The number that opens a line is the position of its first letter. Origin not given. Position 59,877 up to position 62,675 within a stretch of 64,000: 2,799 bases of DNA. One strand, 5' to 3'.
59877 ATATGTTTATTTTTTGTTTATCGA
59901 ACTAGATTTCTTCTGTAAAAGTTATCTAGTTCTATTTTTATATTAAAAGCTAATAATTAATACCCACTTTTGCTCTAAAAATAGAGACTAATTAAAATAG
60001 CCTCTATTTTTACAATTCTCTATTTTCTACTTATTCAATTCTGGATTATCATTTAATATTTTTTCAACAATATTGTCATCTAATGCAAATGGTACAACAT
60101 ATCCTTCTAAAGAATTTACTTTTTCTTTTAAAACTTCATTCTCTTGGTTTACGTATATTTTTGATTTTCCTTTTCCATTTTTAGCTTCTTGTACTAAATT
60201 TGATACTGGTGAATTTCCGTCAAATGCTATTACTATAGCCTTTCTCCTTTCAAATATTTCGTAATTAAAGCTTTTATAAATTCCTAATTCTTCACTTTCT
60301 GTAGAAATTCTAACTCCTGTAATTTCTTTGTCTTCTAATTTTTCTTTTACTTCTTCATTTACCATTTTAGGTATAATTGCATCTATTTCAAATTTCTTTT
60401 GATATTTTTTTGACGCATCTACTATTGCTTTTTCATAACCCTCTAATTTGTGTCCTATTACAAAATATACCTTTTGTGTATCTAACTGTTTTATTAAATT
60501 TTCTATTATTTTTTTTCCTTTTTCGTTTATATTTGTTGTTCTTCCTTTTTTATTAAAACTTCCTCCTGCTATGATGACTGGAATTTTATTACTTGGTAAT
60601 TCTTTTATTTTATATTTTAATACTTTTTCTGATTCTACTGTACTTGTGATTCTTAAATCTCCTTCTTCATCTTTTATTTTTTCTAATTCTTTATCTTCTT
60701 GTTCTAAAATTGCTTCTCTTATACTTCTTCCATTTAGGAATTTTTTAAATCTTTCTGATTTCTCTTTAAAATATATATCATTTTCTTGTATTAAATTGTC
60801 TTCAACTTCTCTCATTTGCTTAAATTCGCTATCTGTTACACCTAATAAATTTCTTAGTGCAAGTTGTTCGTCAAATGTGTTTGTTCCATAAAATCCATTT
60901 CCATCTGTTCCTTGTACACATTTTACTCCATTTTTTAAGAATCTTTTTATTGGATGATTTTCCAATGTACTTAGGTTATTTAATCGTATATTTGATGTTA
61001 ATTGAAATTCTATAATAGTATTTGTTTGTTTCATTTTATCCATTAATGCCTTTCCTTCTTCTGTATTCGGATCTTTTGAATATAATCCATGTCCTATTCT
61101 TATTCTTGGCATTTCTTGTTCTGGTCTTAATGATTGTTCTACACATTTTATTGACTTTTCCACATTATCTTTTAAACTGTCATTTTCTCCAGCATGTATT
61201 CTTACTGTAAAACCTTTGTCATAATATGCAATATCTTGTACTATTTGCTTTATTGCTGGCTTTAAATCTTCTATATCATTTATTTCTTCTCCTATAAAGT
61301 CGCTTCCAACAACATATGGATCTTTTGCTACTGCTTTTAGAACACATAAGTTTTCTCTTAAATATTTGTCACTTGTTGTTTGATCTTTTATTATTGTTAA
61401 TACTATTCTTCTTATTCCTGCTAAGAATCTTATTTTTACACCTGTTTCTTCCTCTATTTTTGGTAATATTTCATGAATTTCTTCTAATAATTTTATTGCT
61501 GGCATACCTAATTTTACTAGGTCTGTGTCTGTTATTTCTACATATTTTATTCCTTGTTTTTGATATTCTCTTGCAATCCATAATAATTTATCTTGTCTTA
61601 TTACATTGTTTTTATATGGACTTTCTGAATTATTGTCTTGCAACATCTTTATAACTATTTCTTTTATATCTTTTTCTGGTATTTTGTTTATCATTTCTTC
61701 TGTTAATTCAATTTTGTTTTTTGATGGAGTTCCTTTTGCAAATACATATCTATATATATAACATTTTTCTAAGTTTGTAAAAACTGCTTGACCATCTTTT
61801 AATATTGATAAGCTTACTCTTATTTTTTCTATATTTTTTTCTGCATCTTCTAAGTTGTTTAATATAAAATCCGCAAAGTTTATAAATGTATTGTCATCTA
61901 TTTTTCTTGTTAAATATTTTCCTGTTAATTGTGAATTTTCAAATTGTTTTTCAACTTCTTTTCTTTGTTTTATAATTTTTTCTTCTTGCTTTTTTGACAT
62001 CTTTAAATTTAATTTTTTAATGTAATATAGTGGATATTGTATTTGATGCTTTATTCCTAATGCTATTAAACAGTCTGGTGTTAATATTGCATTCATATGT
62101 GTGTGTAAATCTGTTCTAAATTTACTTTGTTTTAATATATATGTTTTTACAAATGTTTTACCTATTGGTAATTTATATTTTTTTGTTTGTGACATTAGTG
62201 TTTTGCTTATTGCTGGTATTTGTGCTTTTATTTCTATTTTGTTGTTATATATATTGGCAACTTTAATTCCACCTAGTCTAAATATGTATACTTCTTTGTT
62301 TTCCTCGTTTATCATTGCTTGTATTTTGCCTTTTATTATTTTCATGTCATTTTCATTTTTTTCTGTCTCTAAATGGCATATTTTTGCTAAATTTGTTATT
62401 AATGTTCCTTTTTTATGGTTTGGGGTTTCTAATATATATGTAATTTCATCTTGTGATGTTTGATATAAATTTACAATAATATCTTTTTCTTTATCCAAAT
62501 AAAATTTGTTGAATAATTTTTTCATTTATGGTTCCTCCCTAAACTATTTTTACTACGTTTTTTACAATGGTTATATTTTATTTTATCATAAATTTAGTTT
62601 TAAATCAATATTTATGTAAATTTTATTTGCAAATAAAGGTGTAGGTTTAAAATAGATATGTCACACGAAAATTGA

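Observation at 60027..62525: Stand-alone 832-aa adenosine-deaminase-fold protein fused to a SLOG/LOG-like domain and an unknown N-domain: candidate nucleotide-sensing deaminase effector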

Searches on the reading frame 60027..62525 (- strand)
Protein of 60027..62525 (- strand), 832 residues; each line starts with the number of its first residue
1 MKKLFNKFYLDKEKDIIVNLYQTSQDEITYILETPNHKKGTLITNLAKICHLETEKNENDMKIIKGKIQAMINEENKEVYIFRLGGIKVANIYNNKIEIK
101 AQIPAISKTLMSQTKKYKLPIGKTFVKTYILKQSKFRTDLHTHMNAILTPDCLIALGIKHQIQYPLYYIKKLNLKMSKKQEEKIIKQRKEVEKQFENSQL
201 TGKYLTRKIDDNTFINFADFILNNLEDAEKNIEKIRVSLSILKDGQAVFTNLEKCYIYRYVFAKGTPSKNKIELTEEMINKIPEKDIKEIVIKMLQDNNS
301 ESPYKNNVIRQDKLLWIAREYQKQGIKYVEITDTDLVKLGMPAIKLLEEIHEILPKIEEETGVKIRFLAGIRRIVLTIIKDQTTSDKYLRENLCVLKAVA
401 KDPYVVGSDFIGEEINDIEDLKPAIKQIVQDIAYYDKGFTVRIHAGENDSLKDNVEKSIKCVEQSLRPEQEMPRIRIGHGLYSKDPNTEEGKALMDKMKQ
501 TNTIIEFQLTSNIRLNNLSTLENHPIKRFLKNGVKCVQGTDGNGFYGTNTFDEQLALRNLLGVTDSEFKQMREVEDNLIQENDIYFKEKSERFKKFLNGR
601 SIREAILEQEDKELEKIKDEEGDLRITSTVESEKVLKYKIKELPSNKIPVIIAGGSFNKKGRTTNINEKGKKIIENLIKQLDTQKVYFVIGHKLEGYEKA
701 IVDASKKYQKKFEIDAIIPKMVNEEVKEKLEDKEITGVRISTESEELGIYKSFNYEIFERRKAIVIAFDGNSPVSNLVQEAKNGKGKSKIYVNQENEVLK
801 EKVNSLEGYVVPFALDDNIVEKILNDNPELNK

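Call 3: search_protein_families(library=pfam, proteins=[window:60027-62525:-], max_evalue=1)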
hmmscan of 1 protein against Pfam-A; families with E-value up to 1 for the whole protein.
window:60027-62525:- (832 aa): 3 families
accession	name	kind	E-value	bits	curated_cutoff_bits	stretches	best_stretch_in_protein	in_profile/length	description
PF00962.28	A_deaminase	-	3.6e-21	76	27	1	317-572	77-306/330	Adenosine deaminase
PF22401.1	Csd6-like_dimeriz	-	0.14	12.7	27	1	312-329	4-21/40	Cell-shape determining Csd6 N-terminal dimerization domain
PF09827.14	CRISPR_Cas2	-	0.86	10.3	23.8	0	53-86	35-68/74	CRISPR associated protein Cas2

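Call 4: search_protein_families(library=ncbifam, proteins=[window:60027-62525:-], max_evalue=1)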
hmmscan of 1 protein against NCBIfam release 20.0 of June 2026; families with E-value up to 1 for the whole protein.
window:60027-62525:- (832 aa): 8 families
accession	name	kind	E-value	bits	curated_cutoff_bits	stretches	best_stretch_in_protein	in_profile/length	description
TIGR01430.1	aden_deam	equivalog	1.5e-15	57.1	216.55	2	319-571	78-301/323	adenosine deaminase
NF006846.0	PRK09358.1-1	equivalog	9.7e-14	51.1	459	1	436-573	189-310/333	adenosine deaminase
NF006848.0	PRK09358.1-3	equivalog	5.5e-13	48.9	426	1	373-573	127-303/325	adenosine deaminase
NF006854.0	PRK09358.3-1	equivalog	3.5e-09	36.2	530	1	475-565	221-306/344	adenosine deaminase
NF006850.0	PRK09358.1-6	equivalog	4.6e-08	32.3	419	1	436-573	186-307/334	adenosine deaminase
NF006849.0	PRK09358.1-5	equivalog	4.6e-06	25.9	494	1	473-571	222-315/350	adenosine deaminase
NF006859.0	PRK09358.3-6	equivalog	5.7e-05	22.5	549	1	509-555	233-278/299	adenosine deaminase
NF006847.0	PRK09358.1-2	equivalog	6.1e-05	22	412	1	395-591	164-347/364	adenosine deaminase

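Call 5: search_protein_families(library=padloc, proteins=[window:60027-62525:-], max_evalue=1)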
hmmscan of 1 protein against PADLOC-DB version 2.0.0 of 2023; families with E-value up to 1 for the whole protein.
window:60027-62525:- (832 aa): 0 families

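Call 6: find_homologous_proteins(query=window:60027-62525:-)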
Query window:60027-62525:- (832 aa): 5571 proteins with E <= 0.001 among 8000 candidates; the best 120 are listed.
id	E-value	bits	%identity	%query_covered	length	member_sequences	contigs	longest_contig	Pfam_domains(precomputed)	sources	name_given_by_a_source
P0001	0.0e+0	1800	100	100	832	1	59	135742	PF00962.29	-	-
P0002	0.0e+0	1800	100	100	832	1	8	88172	PF00962.29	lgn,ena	-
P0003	0.0e+0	1799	100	100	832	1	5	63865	PF00962.29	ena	-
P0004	0.0e+0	1798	100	100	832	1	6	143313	PF00962.29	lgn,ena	-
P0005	0.0e+0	1798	100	100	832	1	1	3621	PF00962.29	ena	-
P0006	0.0e+0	1798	100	100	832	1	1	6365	PF00962.29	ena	-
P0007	0.0e+0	1797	100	100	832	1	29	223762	PF00962.29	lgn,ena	-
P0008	0.0e+0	1797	100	100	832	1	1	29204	PF00962.29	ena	-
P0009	0.0e+0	1797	100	100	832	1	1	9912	PF00962.29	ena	-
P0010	0.0e+0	1797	100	100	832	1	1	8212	PF00962.29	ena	-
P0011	0.0e+0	1797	100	100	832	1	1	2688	PF00962.29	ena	-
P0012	0.0e+0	1796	100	100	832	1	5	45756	PF00962.29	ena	-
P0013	0.0e+0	1796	100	100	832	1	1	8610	PF00962.29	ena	-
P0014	0.0e+0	1795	100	100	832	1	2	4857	PF00962.29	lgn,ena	-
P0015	0.0e+0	1795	100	100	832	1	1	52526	PF00962.29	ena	-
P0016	0.0e+0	1795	100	100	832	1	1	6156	PF00962.29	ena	-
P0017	0.0e+0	1794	100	100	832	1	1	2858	PF00962.29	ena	-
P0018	0.0e+0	1792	100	100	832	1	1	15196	PF00962.29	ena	-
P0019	0.0e+0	1788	100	100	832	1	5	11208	PF00962.29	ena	-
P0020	0.0e+0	1787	99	100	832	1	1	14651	PF00962.29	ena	-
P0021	0.0e+0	1763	98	100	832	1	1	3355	PF00962.29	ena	-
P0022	0.0e+0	1761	98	100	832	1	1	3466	PF00962.29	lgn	-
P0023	0.0e+0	1738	96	100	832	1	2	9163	PF00962.29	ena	-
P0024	0.0e+0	1736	96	100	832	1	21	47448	PF00962.29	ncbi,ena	-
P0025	0.0e+0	1733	96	100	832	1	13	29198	PF00962.29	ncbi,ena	-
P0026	0.0e+0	1733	96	100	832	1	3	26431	PF00962.29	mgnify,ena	mgnify:FL=1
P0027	0.0e+0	1727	96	100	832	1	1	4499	PF00962.29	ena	-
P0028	0.0e+0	1722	97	100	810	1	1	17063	PF00962.29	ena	-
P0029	0.0e+0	1716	96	100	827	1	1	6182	PF00962.29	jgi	-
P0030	0.0e+0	1701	95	100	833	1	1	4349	PF00962.29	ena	-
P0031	0.0e+0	1503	96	87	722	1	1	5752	PF00962.29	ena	-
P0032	0.0e+0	1486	100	83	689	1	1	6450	PF00962.29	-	-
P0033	0.0e+0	1484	83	100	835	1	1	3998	PF00962.29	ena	-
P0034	0.0e+0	1483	80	100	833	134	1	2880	PF00962.29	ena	-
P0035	0.0e+0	1480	82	99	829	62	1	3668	PF00962.29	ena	-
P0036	0.0e+0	1476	80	100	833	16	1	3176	PF00962.29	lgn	-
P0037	0.0e+0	1466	80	100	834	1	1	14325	PF00962.29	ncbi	-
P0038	0.0e+0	1459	100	81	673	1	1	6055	PF00962.29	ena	-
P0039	0.0e+0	1454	79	100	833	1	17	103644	PF00962.29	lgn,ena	-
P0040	0.0e+0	1453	79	100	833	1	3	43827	PF00962.29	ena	-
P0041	0.0e+0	1449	80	100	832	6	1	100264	PF00962.29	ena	-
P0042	0.0e+0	1433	78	100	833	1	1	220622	PF00962.29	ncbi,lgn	-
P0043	0.0e+0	1360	75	100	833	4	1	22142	PF00962.29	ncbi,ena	-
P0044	0.0e+0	1311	72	99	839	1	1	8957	PF00962.29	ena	-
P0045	0.0e+0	1311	72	99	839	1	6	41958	PF00962.29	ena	-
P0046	0.0e+0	1310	71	100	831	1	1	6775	PF00962.29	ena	-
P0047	0.0e+0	1308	72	99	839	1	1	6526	PF00962.29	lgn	-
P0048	0.0e+0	1307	71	99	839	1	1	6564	PF00962.29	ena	-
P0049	0.0e+0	1307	71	99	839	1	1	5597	PF00962.29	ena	-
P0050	0.0e+0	1305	72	100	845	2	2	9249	PF00962.29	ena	-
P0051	0.0e+0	1304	72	100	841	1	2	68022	PF00962.29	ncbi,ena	-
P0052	0.0e+0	1303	72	100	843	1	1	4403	PF00962.29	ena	-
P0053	0.0e+0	1303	72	100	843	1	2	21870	PF00962.29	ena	-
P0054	0.0e+0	1302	72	99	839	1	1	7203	PF00962.29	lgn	-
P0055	0.0e+0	1302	72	100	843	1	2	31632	PF00962.29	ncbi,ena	-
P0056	0.0e+0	1301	72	100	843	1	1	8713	PF00962.29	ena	-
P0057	0.0e+0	1301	72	99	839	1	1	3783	PF00962.29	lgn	-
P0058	0.0e+0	1300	71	99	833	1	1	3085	PF00962.29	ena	-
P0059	0.0e+0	1299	72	100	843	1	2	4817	PF00962.29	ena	-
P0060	0.0e+0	1298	71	99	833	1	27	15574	PF00962.29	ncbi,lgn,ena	-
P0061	0.0e+0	1298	72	100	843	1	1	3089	PF00962.29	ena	-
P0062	0.0e+0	1298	71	99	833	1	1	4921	PF00962.29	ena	-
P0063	0.0e+0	1298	71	99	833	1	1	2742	PF00962.29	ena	-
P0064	0.0e+0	1298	72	100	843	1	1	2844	PF00962.29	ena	-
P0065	0.0e+0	1298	71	99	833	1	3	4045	PF00962.29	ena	-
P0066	0.0e+0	1298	72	100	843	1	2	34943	PF00962.29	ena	-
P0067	0.0e+0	1298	72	100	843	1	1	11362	PF00962.29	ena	-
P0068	0.0e+0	1298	71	99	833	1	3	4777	PF00962.29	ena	-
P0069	0.0e+0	1298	72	100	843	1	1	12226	PF00962.29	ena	-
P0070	0.0e+0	1297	71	98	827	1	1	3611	PF00962.29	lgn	-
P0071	0.0e+0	1297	73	99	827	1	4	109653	PF00962.29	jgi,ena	-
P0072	0.0e+0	1297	72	100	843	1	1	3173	PF00962.29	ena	-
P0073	0.0e+0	1297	71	99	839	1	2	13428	PF00962.29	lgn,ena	-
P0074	0.0e+0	1297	71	99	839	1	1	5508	PF00962.29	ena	-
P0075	0.0e+0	1297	71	99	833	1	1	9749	PF00962.29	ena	-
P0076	0.0e+0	1297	71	99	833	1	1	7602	PF00962.29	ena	-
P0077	0.0e+0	1296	71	99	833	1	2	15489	PF00962.29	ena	-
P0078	0.0e+0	1296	71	99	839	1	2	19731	PF00962.29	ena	-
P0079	0.0e+0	1296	72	100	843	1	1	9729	PF00962.29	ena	-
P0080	0.0e+0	1296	72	100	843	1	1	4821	PF00962.29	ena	-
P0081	0.0e+0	1296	73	99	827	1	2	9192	PF00962.29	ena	-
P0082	0.0e+0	1296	71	99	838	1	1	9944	PF00962.29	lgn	-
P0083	0.0e+0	1296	71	99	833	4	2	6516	PF00962.29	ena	-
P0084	0.0e+0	1296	70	100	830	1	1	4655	PF00962.29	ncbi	-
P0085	0.0e+0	1296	71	99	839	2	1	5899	PF00962.29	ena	-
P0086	0.0e+0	1295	73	99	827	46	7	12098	PF00962.29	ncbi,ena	-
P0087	0.0e+0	1295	71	99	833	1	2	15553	PF00962.29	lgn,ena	-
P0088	0.0e+0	1295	72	99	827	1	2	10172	PF00962.29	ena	-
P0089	0.0e+0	1294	71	99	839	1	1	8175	PF00962.29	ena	-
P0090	0.0e+0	1294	73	99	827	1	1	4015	PF00962.29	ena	-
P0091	0.0e+0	1294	70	99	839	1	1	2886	PF00962.29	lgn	-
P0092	0.0e+0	1294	72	99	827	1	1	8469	PF00962.29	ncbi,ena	-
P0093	0.0e+0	1294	71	99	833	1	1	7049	PF00962.29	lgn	-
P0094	0.0e+0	1294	73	99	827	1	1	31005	PF00962.29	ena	-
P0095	0.0e+0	1294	71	99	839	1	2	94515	PF00962.29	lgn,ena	-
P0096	0.0e+0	1294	72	99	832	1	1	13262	PF00962.29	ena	-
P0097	0.0e+0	1293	71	99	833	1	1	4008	PF00962.29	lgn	-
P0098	0.0e+0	1293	72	99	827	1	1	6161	PF00962.29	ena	-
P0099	0.0e+0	1293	73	99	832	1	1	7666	PF00962.29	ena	-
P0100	0.0e+0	1293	70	99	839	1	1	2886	PF00962.29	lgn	-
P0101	0.0e+0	1293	71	99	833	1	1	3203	PF00962.29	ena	-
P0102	0.0e+0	1293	72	100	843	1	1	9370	PF00962.29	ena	-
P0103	0.0e+0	1293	71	99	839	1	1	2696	PF00962.29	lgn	-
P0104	0.0e+0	1293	70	99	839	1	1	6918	PF00962.29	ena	-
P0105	0.0e+0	1293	72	100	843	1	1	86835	PF00962.29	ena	-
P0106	0.0e+0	1293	71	99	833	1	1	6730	PF00962.29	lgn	-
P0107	0.0e+0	1292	71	100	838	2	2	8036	PF00962.29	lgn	-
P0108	0.0e+0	1292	72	99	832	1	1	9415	PF00962.29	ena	-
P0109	0.0e+0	1292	72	99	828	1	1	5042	PF00962.29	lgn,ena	-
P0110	0.0e+0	1292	71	100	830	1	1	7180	PF00962.29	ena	-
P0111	0.0e+0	1292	70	99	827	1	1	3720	PF00962.29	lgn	-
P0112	0.0e+0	1292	72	99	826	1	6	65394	PF00962.29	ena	-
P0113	0.0e+0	1292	72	99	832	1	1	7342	PF00962.29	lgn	-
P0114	0.0e+0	1291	72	99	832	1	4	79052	PF00962.29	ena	-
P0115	0.0e+0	1291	70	99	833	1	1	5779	PF00962.29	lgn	-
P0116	0.0e+0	1291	72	99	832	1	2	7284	PF00962.29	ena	-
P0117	0.0e+0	1291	72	99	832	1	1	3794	PF00962.29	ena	-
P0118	0.0e+0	1291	72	100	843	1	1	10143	PF00962.29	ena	-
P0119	0.0e+0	1291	72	99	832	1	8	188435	PF00962.29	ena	-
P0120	0.0e+0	1291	70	99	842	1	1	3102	PF00962.29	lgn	-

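Call 7: search_solved_structures(query=window:60027-62525:-, max_evalue=1, show_alignments=2)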
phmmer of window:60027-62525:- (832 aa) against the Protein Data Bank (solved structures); distinct sequences matched with E-value up to 1: 12.
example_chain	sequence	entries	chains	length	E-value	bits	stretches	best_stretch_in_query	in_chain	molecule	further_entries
6ii7_A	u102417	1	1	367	8.1e-10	40.9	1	405-572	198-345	Adenosine deaminase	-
3ewc_A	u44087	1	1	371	1.6e-09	39.8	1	409-590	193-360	Adenosine deaminase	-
3ewd_A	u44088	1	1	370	1.6e-09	39.8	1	409-590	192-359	Adenosine deaminase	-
2pgf_A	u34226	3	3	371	3.4e-09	38.8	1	409-574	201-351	adenosine deaminase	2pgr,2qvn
6n9m_A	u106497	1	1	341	1e-07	33.9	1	470-570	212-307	Adenosine deaminase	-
6n91_A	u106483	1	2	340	8.3e-07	30.9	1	404-550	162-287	Adenosine deaminase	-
2amx_A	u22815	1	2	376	1.9e-06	29.7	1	406-571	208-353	adenosine deaminase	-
8qch_A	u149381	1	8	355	0.025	16.1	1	317-579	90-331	Adenosine deaminase-like protein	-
3ou8_A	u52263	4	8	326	0.059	14.9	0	506-573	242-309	Adenosine deaminase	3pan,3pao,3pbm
9vlv_A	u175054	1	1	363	0.062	14.8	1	404-572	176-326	Adenosine deaminase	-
6iv5_A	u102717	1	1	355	0.69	11.3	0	474-582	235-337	Adenosine/AMP deaminase family protein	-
6ijm_A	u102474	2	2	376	0.8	11.1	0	474-582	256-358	Adenosine/AMP deaminase family protein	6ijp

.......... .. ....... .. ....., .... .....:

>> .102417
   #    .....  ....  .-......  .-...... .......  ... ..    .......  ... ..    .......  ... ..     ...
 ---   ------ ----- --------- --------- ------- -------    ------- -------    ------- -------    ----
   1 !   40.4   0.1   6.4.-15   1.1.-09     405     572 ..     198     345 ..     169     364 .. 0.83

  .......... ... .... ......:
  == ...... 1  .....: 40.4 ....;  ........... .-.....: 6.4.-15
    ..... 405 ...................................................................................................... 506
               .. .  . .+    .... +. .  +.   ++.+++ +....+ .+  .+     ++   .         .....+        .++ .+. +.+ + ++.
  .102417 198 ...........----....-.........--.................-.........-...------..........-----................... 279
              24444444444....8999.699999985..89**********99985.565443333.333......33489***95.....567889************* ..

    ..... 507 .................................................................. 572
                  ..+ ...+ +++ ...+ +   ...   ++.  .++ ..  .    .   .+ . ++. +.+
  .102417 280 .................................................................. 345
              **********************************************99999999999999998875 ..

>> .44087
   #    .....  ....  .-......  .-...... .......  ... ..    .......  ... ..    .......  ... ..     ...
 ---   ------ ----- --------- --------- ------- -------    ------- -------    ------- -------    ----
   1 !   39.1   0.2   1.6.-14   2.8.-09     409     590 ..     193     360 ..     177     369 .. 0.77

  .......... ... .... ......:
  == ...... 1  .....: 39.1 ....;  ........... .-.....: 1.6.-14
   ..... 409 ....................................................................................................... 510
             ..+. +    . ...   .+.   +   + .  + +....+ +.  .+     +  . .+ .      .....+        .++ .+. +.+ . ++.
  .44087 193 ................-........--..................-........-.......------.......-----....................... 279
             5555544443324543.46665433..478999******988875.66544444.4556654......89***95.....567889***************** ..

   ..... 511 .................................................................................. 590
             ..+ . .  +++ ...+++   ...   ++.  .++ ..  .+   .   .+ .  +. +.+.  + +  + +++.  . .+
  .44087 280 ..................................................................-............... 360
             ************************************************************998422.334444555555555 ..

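Call 8: find_related_loci(query=window:60027-62525:-, collection=genome_contigs, flank=10000)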
Query window:60027-62525:- (832 aa) in genome_contigs; peptide patterns used: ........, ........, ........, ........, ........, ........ (x = any residue, [..] = any of these).
90 stretches matched a pattern; 5 encode a relative of the query (tblastn E <= 1e-3); 5 distinct loci.
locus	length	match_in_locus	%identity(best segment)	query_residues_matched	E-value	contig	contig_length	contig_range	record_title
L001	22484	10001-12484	68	3-830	0e+0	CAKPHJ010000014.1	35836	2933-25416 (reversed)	MAG: uncultured Clostridia bacterium isolate REFINED_METABAT215_TOP10_CONTIGS_1500_ASSEMBLY_K77_MERGED__Hadza_MoBio_hadz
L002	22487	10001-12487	69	2-830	0e+0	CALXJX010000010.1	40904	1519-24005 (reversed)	MAG: uncultured Clostridia bacterium isolate BRZ_ES__bin101 genome assembly, contig: BRZ_ES__NODE_1451_length_40904_cov_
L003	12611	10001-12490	66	1-830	0e+0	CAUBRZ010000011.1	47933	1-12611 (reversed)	MAG TPA_asm: uncultured Clostridium sp. isolate ERR9353471_bin.31_MetaWRAP_v1.3_MAG genome assembly, contig: ERZ18534354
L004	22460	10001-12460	58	4-830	0e+0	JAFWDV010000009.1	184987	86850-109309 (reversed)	MAG: Clostridia bacterium isolate RGIG5649 Sheep_Duodenum-3__c563, whole genome shotgun sequence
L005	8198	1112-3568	56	5-830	0e+0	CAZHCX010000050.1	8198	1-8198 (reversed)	MAG TPA_asm: uncultured Clostridium sp. isolate binchicken_co353_441 genome assembly, contig: NODE_20384_length_8198_cov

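Call 9: list_cluster_members(proteins=[P0024, P0042, P0060, P0086, P0051])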
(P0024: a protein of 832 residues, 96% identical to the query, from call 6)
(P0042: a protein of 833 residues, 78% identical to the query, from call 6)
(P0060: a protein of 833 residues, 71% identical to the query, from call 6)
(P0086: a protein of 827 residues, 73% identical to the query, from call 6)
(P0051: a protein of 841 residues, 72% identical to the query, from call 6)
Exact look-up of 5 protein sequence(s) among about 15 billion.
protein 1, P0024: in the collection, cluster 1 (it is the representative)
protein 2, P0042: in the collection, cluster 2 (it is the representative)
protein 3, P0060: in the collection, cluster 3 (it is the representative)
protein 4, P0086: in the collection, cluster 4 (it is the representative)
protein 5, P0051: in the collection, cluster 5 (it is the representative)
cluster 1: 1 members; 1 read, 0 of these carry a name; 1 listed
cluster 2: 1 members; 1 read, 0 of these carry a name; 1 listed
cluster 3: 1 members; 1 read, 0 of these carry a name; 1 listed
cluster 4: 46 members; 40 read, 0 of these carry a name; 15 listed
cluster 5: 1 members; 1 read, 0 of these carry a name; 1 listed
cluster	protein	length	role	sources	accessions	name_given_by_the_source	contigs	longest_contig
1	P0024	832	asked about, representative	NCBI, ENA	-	-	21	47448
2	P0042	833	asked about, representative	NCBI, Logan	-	-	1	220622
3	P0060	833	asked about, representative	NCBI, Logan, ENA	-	-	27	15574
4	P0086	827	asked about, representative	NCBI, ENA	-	-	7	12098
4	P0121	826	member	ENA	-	-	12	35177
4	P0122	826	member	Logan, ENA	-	-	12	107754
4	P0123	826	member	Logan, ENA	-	-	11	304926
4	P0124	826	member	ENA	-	-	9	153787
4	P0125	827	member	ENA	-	-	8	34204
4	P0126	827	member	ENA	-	-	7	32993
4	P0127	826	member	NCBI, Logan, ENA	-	-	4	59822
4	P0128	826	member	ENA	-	-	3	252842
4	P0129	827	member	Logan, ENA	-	-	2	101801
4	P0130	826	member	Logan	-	-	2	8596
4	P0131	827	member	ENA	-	-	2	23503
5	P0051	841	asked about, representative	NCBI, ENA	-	-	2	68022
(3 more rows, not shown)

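Call 20: search_protein_representatives(protein=window:60027-62525:-)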
Query: 832 residues. Proteins with E-value up to 0.001 (for the whole library): 849; up to 1e-10: 545; up to 1e-30: 161. The best 150 are listed.
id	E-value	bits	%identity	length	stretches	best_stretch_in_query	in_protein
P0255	0.0e+00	1153.0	65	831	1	3-825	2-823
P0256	0.0e+00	1144.0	64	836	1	4-827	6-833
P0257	7.5e-286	966.9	55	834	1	3-830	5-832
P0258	7.9e-165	566.7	48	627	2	336-796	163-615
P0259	5.8e-141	487.8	61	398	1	4-403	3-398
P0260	1.4e-131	456.8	44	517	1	302-824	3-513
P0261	2.1e-123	429.7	55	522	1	225-615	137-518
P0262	1.1e-112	394.3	45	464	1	364-814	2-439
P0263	1.5e-101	357.4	59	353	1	5-300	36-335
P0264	2.7e-101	356.6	62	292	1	4-275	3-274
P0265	4.1e-98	346.1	55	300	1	294-598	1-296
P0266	3.7e-95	336.3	64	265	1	144-404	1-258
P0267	3.0e-89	316.8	46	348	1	472-814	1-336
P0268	3.8e-89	316.4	62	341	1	350-585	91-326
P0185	1.3e-87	311.4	62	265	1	578-830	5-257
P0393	1.5e-33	132.6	39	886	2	316-573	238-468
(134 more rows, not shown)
